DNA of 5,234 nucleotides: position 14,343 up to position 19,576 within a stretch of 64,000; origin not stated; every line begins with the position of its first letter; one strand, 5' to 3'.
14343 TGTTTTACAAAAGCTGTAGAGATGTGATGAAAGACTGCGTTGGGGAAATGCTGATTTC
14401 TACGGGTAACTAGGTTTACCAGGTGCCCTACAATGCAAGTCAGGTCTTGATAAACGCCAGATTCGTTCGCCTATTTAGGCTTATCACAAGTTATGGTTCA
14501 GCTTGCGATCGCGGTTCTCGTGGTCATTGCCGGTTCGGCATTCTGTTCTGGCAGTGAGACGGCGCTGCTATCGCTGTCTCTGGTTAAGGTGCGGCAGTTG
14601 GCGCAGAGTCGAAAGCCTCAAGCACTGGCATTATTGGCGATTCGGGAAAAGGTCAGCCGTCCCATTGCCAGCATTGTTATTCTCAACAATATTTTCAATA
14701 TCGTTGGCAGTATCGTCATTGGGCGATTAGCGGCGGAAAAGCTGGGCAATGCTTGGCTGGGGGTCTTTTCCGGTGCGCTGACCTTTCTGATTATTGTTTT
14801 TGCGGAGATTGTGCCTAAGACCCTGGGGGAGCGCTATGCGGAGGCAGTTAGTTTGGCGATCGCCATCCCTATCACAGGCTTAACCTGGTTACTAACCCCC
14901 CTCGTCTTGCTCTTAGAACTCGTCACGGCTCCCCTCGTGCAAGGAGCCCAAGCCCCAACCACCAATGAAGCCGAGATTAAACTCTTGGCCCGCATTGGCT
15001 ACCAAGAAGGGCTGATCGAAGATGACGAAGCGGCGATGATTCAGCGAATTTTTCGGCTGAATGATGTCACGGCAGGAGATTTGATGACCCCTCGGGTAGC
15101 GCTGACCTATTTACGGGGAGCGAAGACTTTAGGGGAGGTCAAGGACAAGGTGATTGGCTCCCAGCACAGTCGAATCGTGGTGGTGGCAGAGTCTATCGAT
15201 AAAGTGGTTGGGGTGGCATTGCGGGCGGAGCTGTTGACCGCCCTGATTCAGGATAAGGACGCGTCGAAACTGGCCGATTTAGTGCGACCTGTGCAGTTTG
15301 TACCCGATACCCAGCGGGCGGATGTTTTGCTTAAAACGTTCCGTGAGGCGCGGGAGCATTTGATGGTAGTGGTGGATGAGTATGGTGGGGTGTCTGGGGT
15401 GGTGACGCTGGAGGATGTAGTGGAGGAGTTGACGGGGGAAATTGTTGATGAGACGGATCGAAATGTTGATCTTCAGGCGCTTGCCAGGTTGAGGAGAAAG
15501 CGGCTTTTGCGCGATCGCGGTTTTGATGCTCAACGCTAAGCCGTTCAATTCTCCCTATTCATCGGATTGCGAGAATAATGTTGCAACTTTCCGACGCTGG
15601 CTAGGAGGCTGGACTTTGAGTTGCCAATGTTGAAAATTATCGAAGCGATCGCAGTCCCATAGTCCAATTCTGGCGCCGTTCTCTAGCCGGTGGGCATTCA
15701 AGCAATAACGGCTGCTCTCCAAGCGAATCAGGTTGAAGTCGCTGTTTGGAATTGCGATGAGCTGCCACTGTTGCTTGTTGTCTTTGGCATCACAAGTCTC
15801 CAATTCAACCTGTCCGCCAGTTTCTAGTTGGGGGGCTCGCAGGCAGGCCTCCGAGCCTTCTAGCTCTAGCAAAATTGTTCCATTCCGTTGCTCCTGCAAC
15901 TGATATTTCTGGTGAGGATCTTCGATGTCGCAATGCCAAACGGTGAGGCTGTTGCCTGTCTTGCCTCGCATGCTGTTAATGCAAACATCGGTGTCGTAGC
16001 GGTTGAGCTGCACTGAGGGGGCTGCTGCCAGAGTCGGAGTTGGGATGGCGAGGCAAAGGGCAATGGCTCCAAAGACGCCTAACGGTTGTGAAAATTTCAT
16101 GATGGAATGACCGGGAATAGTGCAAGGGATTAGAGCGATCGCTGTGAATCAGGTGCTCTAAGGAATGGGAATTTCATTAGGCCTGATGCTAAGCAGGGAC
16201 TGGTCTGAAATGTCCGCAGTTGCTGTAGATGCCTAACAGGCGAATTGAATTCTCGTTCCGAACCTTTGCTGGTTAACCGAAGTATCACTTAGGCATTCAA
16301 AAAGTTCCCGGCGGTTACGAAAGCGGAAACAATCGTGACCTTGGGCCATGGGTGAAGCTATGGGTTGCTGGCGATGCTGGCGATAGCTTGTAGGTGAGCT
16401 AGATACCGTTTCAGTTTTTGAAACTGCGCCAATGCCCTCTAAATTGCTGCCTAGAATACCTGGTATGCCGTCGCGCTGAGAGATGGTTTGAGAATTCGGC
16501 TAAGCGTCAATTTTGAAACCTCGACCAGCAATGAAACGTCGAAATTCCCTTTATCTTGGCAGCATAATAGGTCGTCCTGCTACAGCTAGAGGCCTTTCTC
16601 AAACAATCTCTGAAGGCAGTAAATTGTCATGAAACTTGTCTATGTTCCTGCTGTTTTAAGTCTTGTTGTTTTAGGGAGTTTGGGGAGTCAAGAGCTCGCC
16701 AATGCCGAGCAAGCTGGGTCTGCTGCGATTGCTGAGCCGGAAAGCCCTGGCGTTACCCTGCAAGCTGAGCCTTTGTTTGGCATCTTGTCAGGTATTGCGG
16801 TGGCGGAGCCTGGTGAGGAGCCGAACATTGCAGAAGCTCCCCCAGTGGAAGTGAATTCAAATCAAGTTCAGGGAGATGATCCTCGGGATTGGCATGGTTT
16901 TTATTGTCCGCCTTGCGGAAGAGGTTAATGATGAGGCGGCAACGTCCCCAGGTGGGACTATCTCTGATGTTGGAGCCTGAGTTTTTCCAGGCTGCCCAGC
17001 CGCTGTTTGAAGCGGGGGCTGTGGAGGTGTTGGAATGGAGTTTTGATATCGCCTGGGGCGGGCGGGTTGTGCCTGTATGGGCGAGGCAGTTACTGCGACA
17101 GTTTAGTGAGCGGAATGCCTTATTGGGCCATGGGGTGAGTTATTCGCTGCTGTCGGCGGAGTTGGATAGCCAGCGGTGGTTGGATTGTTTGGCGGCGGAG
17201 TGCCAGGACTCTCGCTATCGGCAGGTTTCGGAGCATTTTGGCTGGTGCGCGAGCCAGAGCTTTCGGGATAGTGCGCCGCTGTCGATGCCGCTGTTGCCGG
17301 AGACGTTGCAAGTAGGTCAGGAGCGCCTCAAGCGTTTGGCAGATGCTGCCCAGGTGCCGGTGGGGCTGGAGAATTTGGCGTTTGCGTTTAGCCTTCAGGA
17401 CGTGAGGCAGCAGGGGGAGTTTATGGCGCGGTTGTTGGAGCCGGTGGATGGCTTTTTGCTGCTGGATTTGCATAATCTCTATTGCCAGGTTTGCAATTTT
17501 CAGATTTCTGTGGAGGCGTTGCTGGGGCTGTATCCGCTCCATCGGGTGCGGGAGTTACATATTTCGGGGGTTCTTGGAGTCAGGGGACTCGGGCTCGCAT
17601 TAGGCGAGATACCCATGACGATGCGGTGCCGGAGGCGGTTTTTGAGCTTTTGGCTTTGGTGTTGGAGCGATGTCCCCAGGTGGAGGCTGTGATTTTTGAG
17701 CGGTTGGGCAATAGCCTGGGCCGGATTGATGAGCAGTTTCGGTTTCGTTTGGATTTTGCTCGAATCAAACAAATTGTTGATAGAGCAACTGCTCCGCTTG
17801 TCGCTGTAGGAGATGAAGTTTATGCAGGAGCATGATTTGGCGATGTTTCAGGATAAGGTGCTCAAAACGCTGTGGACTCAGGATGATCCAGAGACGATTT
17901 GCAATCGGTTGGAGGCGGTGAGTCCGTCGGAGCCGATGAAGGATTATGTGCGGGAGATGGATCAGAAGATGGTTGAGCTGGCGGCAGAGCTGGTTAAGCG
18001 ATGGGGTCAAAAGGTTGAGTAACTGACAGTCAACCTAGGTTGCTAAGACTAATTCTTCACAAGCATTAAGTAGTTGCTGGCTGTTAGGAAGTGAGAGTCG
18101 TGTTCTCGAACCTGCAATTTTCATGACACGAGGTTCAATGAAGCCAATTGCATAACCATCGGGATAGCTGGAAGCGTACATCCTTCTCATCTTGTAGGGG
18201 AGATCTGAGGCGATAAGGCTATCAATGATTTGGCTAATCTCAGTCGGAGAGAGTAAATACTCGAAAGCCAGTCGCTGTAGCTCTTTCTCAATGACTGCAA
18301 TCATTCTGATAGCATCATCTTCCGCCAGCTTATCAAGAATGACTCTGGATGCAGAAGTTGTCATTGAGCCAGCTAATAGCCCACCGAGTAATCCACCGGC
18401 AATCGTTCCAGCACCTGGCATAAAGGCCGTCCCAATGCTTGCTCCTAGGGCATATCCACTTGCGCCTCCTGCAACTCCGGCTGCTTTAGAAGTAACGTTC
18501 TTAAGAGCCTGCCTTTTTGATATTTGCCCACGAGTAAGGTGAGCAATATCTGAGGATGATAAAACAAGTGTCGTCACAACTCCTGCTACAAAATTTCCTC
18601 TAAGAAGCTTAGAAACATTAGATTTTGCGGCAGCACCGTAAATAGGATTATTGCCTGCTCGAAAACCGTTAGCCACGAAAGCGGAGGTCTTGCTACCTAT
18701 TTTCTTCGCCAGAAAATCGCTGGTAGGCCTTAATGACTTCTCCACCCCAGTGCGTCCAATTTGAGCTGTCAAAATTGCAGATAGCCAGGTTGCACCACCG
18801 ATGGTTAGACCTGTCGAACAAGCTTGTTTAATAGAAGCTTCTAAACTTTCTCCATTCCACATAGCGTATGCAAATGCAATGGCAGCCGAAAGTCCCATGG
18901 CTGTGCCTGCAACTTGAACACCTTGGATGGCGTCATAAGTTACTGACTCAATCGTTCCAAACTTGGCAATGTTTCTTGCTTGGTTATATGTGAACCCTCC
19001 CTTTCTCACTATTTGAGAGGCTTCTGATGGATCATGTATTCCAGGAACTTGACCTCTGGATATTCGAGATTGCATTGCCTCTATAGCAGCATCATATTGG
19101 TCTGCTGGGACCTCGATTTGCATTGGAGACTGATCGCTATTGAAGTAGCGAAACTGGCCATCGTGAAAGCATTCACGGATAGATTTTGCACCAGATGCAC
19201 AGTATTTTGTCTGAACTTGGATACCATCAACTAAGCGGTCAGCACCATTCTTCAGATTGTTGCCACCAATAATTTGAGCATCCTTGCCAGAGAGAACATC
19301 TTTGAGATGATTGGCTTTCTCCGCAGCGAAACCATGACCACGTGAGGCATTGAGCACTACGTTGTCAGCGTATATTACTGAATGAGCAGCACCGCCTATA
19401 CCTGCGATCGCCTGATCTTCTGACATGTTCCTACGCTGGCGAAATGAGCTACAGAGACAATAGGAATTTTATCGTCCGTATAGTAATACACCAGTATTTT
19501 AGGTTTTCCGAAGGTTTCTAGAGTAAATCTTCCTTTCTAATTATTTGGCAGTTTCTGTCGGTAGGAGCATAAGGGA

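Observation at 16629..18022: Chryseobasin-like RiPP locus: secreted precursor ending CPPCGRG, MNIO and small partner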

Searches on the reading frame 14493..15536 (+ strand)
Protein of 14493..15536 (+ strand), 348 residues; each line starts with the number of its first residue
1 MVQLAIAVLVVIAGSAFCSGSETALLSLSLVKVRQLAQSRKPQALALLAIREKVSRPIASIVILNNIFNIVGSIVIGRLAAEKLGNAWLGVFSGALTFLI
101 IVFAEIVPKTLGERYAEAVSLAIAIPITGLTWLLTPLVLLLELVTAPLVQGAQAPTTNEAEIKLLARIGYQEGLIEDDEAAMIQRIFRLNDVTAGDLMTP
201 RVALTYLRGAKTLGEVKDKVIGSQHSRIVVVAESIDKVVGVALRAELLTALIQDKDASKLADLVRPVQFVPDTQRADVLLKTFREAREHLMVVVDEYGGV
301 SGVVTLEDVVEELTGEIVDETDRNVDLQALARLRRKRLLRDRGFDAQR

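Call 61: search_protein_families(library=pfam, proteins=[window:14493-15536:+], max_evalue=0.001)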
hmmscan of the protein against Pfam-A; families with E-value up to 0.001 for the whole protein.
window:14493-15536:+ (348 aa): 2 families
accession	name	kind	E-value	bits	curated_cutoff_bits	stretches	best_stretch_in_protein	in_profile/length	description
PF01595.25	CNNM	-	1.9e-41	142.1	28.4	1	7-179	2-181/181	Cyclin M transmembrane N-terminal domain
PF00571.33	CBS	-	2.1e-10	41.2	24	1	264-313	6-55/57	CBS domain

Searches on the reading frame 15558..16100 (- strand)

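Call 5: search_protein_families(library=pfam, proteins=[window:15558-16100:-], max_evalue=0.1)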
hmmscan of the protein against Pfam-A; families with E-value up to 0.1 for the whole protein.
window:15558-16100:- (181 aa): 3 families
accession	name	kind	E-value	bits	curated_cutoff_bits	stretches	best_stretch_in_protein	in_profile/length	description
PF00652.28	Ricin_B_lectin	-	3.4e-20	72.9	29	2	83-164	10-87/126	Ricin-type beta-trefoil lectin domain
PF14200.12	RicinB_lectin_2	-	6.7e-11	43.2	25.6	2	63-148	2-89/89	Ricin-type beta-trefoil lectin domain-like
PF03498.20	CDtoxinA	-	3.2e-10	40.3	22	2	94-166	69-143/149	Cytolethal distending toxin A/C domain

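Call 6: search_protein_families(library=ncbifam, proteins=[window:15558-16100:-], max_evalue=0.1)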
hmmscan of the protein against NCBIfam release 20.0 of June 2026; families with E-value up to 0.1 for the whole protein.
window:15558-16100:- (181 aa): 1 family
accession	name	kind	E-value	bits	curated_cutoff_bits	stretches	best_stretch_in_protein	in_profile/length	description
NF052302.1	Rv1419_fam_lectin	exception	0.00072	19.3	200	1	7-114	10-110/153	Rv1419 family lectin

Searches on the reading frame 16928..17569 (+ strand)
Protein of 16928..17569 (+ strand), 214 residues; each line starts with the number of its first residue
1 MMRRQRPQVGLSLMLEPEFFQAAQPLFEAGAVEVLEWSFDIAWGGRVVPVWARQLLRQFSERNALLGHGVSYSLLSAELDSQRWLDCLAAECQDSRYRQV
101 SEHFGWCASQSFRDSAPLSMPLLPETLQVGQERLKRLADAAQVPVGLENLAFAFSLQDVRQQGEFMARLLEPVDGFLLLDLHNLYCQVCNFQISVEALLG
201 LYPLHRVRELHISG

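Call 5: search_protein_families(library=pfam, proteins=[window:16928-17569:+], max_evalue=0.1)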
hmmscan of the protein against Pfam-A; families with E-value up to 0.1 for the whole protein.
window:16928-17569:+ (214 aa): 1 family
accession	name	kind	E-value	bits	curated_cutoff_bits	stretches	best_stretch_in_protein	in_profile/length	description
PF05114.20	MbnB_TglH_ChrH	-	1.3e-25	90.6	25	1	52-214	38-201/263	RiPP precursor modification enzyme MbnB/TglH/ChrH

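Call 6: search_protein_families(library=ncbifam, proteins=[window:16928-17569:+], max_evalue=0.1)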
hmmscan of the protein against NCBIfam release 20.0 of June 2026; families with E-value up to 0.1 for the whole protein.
window:16928-17569:+ (214 aa): 4 families
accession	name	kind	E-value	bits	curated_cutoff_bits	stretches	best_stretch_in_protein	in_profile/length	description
NF050165.1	MNIO_ChrH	equivalog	1.2e-71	241.7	600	1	6-214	1-210/363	MNIO family chryseobactin maturase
NF050167.1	MNIO_BufB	equivalog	1e-21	77.5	310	1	53-214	38-200/262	MNIO family bufferin maturase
NF003818.2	PRK05409.1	equivalog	2.6e-18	66.5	360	1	52-214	40-202/264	HvfB family MNIO-type RiPP peptide maturase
NF050151.1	RiPP_MNIO_ApyH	equivalog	1.2e-07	31.2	400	1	120-214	123-218/283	multinuclear non-heme iron-dependent oxidative enzyme ApyH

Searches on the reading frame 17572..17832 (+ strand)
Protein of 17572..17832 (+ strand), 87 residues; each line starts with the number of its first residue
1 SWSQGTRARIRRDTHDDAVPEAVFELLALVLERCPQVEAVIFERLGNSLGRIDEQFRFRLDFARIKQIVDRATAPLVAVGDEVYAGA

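Call 5: search_protein_families(library=pfam, proteins=[window:17572-17832:+], max_evalue=0.1)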
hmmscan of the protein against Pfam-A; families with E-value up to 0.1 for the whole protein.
window:17572-17832:+ (87 aa): 1 family
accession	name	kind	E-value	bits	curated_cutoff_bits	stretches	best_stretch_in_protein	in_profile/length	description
PF05114.20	MbnB_TglH_ChrH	-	0.0024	17.6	25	1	8-44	206-241/263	RiPP precursor modification enzyme MbnB/TglH/ChrH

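Call 6: search_protein_families(library=ncbifam, proteins=[window:17572-17832:+], max_evalue=0.1)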
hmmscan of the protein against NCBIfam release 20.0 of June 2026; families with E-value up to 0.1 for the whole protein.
window:17572-17832:+ (87 aa): 3 families
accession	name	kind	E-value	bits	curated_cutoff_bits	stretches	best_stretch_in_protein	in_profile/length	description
NF050165.1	MNIO_ChrH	equivalog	1.5e-17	63.7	600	1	5-73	218-286/363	MNIO family chryseobactin maturase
NF050167.1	MNIO_BufB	equivalog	0.019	14.3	310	1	8-41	209-242/262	MNIO family bufferin maturase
NF050151.1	RiPP_MNIO_ApyH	equivalog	0.044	12.9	400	1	11-44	226-258/283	multinuclear non-heme iron-dependent oxidative enzyme ApyH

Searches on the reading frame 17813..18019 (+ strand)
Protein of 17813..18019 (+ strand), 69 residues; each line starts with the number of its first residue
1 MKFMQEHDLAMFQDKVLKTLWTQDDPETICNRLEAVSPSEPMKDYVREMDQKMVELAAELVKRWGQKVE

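Call 5: search_protein_families(library=pfam, proteins=[window:17813-18019:+], max_evalue=0.1)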
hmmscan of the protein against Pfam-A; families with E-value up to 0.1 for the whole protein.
window:17813-18019:+ (69 aa): 1 family
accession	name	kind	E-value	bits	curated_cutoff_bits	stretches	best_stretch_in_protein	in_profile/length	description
PF09209.16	CecR_C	-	0.072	13.6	24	1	6-64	2-62/125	HTH-type transcriptional dual regulator CecR, C-terminal domain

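Call 6: search_protein_families(library=ncbifam, proteins=[window:17813-18019:+], max_evalue=0.1)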
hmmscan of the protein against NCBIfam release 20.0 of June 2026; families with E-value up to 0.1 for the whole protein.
window:17813-18019:+ (69 aa): 0 families

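Call 16: find_homologous_proteins(query=window:17813-18019:+, max_evalue=0.001)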
Query window:17813-18019:+ (69 aa): 7 proteins with E <= 0.001 among 7 candidates.
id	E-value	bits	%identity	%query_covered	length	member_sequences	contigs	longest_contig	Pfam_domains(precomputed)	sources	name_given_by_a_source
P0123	1.1e-36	141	100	96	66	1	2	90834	-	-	-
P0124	1.6e-33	131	90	100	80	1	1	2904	-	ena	-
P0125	6.1e-28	113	78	100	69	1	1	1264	-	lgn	-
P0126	1.7e-27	112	81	93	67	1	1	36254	-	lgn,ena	-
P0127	2.9e-24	102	75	94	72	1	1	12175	-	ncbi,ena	-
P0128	2.0e-22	96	73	93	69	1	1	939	-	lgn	-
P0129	1.8e-19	86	78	86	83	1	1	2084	-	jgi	-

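Call 54: find_encoding_contigs(protein=P0124, flank=3000, max_places=4)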
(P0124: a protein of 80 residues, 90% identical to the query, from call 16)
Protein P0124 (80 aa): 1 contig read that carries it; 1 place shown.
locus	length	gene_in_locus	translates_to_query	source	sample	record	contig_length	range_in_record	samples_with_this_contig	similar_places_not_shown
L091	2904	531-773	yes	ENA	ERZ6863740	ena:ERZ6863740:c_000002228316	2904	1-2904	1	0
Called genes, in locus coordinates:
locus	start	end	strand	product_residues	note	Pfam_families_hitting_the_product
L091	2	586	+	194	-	?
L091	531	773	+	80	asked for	-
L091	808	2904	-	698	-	?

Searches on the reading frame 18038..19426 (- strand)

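Call 5: search_protein_families(library=pfam, proteins=[window:18038-19426:-], max_evalue=0.1)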
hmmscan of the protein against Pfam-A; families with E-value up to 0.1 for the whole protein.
window:18038-19426:- (463 aa): 1 family
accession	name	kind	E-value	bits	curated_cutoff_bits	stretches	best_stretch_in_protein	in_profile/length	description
PF12242.14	Eno-Rase_NADH_b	-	0.056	13.7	23.4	0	301-342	26-69/79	NAD(P)H binding domain of trans-2-enoyl-CoA reductase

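Call 6: search_protein_families(library=ncbifam, proteins=[window:18038-19426:-], max_evalue=0.1)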
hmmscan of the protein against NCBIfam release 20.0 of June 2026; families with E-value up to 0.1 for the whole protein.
window:18038-19426:- (463 aa): 0 families
